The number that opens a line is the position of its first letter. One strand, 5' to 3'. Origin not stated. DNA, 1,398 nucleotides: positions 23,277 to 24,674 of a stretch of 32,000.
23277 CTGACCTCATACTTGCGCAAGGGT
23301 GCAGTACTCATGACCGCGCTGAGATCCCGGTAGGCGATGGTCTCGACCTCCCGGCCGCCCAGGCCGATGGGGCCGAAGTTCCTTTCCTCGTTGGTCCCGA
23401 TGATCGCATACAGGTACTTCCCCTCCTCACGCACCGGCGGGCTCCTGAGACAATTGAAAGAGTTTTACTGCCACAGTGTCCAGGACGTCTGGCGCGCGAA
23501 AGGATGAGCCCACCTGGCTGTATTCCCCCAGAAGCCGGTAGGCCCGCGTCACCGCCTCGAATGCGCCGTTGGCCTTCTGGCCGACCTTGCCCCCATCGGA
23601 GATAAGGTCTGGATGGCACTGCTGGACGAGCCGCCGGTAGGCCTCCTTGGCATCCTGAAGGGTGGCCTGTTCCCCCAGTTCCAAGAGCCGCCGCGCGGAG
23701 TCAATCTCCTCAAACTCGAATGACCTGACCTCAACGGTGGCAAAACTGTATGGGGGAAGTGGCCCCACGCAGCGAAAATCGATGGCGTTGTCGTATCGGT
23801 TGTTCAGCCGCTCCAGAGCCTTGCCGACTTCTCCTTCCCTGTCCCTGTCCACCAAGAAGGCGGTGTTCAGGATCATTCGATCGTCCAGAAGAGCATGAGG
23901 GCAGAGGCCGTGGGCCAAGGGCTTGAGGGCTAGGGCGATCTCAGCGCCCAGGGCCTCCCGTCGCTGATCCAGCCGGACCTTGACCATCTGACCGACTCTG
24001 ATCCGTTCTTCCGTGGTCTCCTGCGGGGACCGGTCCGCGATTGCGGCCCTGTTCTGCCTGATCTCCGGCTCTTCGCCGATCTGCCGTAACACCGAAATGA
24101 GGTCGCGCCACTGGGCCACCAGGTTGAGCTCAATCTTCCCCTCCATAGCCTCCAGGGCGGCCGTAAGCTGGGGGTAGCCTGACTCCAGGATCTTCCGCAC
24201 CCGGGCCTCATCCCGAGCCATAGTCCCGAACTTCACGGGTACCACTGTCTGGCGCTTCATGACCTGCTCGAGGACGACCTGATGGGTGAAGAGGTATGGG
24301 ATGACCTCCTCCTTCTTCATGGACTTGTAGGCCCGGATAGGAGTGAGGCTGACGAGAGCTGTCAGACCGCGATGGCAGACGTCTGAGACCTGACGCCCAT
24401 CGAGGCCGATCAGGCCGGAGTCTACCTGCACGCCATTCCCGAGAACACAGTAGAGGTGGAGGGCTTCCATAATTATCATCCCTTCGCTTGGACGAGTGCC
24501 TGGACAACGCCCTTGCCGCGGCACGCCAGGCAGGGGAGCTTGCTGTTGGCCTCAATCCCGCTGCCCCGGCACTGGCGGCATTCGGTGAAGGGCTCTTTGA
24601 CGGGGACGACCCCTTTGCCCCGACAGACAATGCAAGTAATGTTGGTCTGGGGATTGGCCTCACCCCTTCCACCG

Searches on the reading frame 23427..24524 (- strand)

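Call 49: search_protein_families(library=pfam, proteins=[window:23427-24524:-], max_evalue=0.00001)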
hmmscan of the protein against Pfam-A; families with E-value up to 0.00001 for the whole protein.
window:23427-24524:- (365 aa): 2 families
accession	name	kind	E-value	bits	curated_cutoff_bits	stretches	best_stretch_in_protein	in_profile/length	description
PF06386.16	GvpL_GvpF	-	1.2e-59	202.8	23.6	1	22-262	2-244/245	Gas vesicle synthesis protein GvpL/GvpF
PF00226.36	DnaJ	-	1.4e-07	31.9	27.8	1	280-333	5-54/63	DnaJ domain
